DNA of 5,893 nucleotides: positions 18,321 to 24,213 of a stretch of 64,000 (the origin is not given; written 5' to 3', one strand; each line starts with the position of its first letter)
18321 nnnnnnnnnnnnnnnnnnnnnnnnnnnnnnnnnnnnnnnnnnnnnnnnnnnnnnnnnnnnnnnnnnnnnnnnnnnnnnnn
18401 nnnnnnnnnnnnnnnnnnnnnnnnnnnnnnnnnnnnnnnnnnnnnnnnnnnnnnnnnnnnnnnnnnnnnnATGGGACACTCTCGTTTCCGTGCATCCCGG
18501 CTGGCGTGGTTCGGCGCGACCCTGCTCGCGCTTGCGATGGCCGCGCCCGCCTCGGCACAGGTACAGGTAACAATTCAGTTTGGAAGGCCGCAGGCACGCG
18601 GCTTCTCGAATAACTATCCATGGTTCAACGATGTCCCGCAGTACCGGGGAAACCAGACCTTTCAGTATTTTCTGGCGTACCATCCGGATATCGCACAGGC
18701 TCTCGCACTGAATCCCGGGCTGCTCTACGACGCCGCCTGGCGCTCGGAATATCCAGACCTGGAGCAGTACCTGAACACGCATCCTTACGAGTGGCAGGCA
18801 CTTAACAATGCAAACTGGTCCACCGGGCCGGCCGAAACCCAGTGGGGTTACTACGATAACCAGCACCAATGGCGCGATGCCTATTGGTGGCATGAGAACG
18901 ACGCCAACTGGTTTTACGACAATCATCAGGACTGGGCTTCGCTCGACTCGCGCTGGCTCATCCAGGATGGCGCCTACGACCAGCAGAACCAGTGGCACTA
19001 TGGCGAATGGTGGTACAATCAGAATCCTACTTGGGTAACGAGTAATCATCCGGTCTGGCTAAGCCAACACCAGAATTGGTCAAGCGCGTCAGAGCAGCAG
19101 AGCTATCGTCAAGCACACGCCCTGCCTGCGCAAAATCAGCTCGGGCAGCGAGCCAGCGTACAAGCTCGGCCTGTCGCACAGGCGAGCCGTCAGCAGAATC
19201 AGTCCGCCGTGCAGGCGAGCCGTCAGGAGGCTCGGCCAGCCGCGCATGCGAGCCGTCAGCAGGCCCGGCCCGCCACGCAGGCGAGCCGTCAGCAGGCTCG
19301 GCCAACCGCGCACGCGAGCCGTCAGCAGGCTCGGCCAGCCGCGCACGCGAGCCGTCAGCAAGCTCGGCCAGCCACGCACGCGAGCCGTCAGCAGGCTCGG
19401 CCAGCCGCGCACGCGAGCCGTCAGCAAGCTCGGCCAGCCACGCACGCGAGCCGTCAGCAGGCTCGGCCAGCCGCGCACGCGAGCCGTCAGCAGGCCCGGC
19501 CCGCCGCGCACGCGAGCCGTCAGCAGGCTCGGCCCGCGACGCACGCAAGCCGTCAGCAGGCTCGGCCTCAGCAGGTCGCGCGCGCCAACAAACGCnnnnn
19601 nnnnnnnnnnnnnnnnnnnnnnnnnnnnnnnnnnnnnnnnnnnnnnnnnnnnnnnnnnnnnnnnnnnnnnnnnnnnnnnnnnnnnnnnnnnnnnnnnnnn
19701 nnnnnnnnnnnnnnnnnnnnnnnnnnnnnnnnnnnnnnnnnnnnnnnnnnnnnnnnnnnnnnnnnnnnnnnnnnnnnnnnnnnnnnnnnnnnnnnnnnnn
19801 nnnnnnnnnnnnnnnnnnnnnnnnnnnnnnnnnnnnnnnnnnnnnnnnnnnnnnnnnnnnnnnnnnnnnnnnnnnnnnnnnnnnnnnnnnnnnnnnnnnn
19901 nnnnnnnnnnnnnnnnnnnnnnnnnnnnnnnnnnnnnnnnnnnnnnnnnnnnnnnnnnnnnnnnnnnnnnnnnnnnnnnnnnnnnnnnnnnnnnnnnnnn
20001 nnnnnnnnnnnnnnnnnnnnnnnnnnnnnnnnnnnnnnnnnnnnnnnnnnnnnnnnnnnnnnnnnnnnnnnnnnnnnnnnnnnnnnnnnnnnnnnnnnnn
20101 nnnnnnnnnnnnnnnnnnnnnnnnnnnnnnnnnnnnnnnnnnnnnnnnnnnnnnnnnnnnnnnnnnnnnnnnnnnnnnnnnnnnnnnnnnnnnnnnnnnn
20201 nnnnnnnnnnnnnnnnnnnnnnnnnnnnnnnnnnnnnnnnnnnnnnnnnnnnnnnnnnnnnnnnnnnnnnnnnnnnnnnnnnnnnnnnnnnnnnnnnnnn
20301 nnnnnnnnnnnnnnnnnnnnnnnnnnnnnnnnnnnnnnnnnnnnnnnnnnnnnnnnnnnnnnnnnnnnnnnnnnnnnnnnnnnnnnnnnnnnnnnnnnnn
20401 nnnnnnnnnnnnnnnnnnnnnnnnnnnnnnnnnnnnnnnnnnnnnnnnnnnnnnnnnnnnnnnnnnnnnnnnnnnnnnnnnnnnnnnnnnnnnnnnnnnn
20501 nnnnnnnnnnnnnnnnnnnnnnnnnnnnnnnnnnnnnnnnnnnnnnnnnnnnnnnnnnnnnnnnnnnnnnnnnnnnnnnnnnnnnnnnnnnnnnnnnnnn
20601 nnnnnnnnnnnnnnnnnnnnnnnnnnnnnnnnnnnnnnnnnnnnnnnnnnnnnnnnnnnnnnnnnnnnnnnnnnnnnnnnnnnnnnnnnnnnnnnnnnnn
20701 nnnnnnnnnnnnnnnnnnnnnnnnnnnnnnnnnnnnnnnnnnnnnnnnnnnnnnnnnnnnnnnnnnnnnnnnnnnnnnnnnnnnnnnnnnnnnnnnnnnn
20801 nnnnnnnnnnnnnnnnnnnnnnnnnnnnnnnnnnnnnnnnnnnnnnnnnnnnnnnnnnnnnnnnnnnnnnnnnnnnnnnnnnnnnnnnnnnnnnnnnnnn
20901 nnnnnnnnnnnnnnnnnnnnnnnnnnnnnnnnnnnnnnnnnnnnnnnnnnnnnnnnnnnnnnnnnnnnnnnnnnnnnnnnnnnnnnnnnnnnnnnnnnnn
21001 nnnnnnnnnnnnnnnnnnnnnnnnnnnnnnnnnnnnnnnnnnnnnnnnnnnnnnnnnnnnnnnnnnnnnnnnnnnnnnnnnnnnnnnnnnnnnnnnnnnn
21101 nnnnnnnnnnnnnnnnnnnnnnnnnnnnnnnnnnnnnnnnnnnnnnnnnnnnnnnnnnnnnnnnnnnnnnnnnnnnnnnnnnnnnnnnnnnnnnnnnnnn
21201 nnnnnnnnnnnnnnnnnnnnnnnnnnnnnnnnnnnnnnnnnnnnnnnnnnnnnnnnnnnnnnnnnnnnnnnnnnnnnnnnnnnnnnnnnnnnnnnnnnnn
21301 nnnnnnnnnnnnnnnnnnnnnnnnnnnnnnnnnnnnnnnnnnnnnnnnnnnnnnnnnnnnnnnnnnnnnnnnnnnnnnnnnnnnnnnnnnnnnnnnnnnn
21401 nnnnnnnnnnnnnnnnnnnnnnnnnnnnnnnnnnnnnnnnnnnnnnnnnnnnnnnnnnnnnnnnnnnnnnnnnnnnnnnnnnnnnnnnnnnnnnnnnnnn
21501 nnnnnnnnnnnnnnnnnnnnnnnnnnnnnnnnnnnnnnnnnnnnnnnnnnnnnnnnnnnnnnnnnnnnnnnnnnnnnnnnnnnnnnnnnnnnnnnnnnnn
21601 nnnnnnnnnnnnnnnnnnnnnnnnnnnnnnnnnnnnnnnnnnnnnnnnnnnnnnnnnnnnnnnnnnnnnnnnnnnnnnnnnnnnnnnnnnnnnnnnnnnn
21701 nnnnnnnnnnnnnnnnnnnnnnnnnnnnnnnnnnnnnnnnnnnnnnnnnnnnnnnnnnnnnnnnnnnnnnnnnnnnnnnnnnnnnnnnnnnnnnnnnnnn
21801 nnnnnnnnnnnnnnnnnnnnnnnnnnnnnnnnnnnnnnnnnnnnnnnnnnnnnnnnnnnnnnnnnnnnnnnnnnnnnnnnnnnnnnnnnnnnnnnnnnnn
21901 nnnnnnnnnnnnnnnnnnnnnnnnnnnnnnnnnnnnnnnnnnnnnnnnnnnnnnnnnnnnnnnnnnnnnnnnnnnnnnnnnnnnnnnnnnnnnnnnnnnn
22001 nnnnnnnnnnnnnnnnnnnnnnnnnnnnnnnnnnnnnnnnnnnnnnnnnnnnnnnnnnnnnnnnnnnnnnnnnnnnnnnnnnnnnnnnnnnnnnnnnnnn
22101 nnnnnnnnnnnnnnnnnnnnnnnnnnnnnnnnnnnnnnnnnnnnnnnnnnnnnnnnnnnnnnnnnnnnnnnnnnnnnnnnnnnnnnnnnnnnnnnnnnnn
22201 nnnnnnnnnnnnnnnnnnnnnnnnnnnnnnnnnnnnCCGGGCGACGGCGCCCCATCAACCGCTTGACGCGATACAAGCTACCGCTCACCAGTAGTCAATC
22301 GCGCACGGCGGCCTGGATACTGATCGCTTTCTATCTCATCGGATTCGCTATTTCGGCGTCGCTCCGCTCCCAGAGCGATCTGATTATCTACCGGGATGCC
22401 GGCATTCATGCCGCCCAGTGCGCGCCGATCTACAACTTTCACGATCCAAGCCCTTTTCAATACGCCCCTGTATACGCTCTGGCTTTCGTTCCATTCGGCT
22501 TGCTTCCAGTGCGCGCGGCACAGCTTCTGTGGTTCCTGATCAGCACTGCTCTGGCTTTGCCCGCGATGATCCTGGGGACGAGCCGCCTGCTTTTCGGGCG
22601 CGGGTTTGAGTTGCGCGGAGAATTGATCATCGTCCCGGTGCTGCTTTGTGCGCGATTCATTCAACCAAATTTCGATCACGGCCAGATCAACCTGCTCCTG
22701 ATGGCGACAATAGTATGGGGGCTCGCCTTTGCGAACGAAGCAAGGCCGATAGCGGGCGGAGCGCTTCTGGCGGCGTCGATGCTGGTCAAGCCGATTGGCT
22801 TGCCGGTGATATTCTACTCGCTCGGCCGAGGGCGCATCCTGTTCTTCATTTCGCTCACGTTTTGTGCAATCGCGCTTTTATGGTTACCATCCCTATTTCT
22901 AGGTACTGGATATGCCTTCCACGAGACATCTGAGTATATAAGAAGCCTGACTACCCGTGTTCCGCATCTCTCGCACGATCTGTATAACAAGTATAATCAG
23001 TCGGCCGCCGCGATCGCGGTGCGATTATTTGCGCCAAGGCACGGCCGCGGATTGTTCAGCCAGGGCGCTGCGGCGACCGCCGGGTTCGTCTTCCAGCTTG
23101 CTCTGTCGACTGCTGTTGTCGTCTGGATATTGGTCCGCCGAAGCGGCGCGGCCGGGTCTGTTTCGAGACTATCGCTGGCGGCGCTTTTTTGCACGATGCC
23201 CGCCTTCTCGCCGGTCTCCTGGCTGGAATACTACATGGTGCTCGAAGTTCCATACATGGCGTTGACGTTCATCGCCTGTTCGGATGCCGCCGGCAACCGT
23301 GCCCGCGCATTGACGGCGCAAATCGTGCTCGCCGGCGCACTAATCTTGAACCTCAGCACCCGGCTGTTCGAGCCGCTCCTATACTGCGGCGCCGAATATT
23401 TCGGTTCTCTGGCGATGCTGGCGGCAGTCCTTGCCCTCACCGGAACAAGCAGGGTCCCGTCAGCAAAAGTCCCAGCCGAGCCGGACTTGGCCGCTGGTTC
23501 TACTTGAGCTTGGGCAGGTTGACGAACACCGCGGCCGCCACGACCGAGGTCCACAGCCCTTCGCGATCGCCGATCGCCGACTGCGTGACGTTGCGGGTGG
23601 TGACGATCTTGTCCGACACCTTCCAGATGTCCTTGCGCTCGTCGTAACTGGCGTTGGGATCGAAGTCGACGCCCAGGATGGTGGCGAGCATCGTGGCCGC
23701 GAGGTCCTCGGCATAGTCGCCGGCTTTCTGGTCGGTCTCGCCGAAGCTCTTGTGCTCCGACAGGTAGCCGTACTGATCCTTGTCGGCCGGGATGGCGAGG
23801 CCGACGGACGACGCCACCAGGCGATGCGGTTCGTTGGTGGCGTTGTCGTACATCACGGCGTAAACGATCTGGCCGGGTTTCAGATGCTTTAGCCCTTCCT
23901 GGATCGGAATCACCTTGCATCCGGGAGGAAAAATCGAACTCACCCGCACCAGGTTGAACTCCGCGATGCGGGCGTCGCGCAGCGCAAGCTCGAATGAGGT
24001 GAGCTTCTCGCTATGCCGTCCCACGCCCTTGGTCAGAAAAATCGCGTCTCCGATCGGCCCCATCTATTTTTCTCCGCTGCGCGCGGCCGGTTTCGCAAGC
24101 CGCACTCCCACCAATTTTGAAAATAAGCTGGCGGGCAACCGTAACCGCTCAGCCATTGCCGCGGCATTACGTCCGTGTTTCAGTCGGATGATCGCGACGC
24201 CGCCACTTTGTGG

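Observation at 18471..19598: Novel secreted protein combining an extremely W/Y/N/Q-rich domain with 15 tandem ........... repeats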

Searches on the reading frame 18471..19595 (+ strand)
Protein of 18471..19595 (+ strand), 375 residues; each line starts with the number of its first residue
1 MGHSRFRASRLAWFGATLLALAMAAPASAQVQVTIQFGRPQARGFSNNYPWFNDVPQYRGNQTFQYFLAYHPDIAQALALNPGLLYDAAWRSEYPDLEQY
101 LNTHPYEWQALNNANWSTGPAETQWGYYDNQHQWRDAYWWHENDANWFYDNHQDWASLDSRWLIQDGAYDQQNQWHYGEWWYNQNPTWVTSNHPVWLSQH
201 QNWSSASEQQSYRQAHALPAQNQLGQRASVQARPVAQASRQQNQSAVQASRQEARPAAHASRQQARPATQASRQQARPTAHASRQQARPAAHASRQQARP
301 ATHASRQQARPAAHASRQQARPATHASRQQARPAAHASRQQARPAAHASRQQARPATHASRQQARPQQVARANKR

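Call 4: search_protein_families(library=pfam, proteins=[window:18471-19595:+], max_evalue=10)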
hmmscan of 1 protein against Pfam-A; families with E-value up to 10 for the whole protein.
window:18471-19595:+ (375 aa): 1 family
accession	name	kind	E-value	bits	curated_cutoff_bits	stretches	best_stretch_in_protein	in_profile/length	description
PF01442.23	Apolipoprotein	-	0.0011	19.1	90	1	231-364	52-185/190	Apolipoprotein A1/A4/E domain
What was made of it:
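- On Apolipoprotein A1/A4/E (PF01442): The score is 19.1 bits against 90 (call 4).
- The window protein itself gives no MHB hit at E<=10 (call 4).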

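Call 5: search_protein_families(library=ncbifam, proteins=[window:18471-19595:+], max_evalue=10)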
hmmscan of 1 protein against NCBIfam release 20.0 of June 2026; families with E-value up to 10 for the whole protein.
window:18471-19595:+ (375 aa): 2 families
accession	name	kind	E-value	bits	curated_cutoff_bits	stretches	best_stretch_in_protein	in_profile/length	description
NF041742.1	WGxxGxxG_fam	subfamily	5.7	7.6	35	1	12-34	7-29/69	WGxxGxxG family protein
NF033761.1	gliding_GltJ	equivalog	9.9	5.1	450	0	233-368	394-530/671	adventurous gliding motility protein GltJ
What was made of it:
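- On MHB / hemophore-related (PF16525, TIGR04529): The window protein gives no hit at E<=10 (calls 4, 5).
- Checked: Pfam reports only Apolipoprotein at 19.1 bits against a cutoff of 90, and NCBIfam reports nothing (calls 4, 5).
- No carbohydrate- or cell-wall-binding family matches (calls 4, 5).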

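Call 8: search_solved_structures(query=window:18471-19595:+, max_evalue=10)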
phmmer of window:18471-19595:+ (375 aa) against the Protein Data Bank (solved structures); distinct sequences matched with E-value up to 10: 13.
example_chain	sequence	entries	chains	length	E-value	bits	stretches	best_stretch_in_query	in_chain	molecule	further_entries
2cwd_A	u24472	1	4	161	0.0067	19.1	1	59-153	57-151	low molecular weight phosphotyrosine protein phosphatase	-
6clz_B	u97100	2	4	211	0.035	16.7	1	234-361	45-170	Apolipoprotein A-I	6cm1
1av1_A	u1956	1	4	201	0.066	15.8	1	244-351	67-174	APOLIPOPROTEIN A-I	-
7kjr_C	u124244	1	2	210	0.067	15.8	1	244-351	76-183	Apolipoprotein A-I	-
6pts_A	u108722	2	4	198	0.068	15.8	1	244-351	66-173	Apolipoprotein A-I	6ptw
8eqs_C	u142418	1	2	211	0.068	15.8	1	244-351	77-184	Apolipoprotein A-I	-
2msc_A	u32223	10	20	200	0.068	15.8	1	244-351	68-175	Apolipoprotein A-I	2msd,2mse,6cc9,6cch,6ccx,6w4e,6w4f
4v6m_A0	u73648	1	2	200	0.069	15.7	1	244-351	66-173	Apolipoprotein A-I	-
3k2s_A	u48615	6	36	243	0.098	15.2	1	244-358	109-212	Apolipoprotein A-I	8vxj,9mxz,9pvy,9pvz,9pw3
2n5e_A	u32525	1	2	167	0.16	14.5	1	231-333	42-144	Apolipoprotein A-I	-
5opt_g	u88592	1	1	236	1.6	11.3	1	213-320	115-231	40S ribosomal protein S21, putative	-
9sh1_A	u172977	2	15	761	1.6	11.2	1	252-361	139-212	Type IV pilus biogenesis and competence protein PilQ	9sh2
4av2_A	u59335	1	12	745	8.4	8.9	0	252-370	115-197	TYPE IV PILUS BIOGENESIS AND COMPETENCE PROTEIN PILQ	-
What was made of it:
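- On Apolipoprotein A1/A4/E (PF01442): PDB ApoA-I matches have E 0.035-0.16 (call 8).
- Closest known: Proteins with 11-residue repeats. Same: It has 11-aa periodicity and gives weak composition-driven hits to ApoA-I and PF01442 (calls 4, 8).
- Tried and rejected: Apolipoprotein-like reading of the repeat: rejected as compositional, at 19 bits against a cutoff of 90 (calls 4, 8).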

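Call 94: predict_structure(alignment_id=A5)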
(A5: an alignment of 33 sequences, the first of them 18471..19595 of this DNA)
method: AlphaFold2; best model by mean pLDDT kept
length: 375 residues; sequences in the alignment: 33
mean_pLDDT: 53.6   pTM: 0.35
mean pLDDT of the five models: 53.6, 53.4, 52.1, 47.4, 47.3
residues with pLDDT >= 90: 28; 70-90: 63; 50-70: 80; < 50: 204
segments of 3 or more residues with pLDDT < 50: 1-8, 13-37, 117-123, 216-375
pLDDT, mean of each block of 10 residues (from residue 1): 45 47 39 47 73 78 91 89 85 96 89 50 63 73 73 64 55 60 63 64 61 51 32 33 37 34 33 34 36 38 39 40 37 34 37 36 35 35
secondary structure, 60 per line:
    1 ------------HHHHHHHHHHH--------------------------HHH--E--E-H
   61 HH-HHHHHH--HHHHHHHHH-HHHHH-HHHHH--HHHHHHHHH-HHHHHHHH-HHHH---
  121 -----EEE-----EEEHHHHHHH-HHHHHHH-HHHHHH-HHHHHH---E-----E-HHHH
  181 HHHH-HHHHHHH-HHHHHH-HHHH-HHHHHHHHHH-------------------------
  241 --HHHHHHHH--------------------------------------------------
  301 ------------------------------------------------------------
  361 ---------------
elements in order: H13-23 H64-69 H72-80 H82-86 H88-92 H95-103 H105-112 H114-117 E126-128 E134-136 H137-143 H145-151 H153-158 H160-165 H177-184 H186-192 H194-199 H201-204 H206-215 H243-250
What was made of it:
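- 19083..19148 (+): Q/A/S-rich linker, aa 205-226. Its second half (from aa 216) is predicted disordered. Residues 216-375 have pLDDT below 50 (call 94).
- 19149..19577 (+): Array of 33-bp/11-aa tandem repeats: one degenerate lead-in plus 12 ASRQ units. The central five units form a 66-bp (AB)2A higher-order repeat. The array is predicted disordered, pLDDT 32-40 (call 94).
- On Apolipoprotein A1/A4/E (PF01442): The tail is modelled as coil (call 94).
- Closest known: Proteins with 11-residue repeats. Different: Every unit contains Pro, there is no amphipathic pattern, and the tail is predicted as coil rather than helix (call 94).
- Tail: pLDDT 32-40 with essentially no secondary structure (one short low-confidence helix, residues 243-250) (call 94).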

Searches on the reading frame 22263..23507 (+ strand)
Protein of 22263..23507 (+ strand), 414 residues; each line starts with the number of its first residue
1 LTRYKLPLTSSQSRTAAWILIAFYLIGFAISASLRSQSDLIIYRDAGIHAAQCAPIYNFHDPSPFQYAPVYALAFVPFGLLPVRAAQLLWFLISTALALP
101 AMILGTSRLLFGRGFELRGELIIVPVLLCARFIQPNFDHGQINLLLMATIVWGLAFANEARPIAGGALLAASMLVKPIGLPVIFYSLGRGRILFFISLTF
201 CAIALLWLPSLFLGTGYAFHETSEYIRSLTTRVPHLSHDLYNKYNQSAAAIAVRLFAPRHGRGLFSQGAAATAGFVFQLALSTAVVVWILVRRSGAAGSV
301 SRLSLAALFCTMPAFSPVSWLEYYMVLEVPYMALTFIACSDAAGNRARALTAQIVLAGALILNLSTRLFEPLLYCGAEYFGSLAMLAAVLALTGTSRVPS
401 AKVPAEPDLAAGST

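Call 18: search_protein_families(library=pfam, proteins=[window:22263-23507:+], max_evalue=0.00001)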
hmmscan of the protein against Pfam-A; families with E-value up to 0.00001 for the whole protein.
window:22263-23507:+ (414 aa): 1 family
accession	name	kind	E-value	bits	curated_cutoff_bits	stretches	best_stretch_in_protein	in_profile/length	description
PF09594.16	GT87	-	3.5e-22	79.8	25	1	65-317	1-237/237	Glycosyltransferase family 87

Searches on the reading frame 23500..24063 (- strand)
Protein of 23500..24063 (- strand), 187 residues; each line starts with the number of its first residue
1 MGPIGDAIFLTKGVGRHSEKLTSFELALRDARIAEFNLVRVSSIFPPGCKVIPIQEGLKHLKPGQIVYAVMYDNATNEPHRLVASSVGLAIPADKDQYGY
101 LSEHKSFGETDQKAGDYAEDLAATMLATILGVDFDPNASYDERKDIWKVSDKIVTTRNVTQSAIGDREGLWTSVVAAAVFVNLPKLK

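Call 18: search_protein_families(library=pfam, proteins=[window:23500-24063:-], max_evalue=0.00001)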
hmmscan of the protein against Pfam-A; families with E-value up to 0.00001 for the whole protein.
window:23500-24063:- (187 aa): 1 family
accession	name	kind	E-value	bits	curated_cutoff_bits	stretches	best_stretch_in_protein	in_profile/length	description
PF01862.21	PvlArgDC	-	1.7e-58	197.5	22.7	1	7-181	4-161/161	Pyruvoyl-dependent arginine decarboxylase (PvlArgDC)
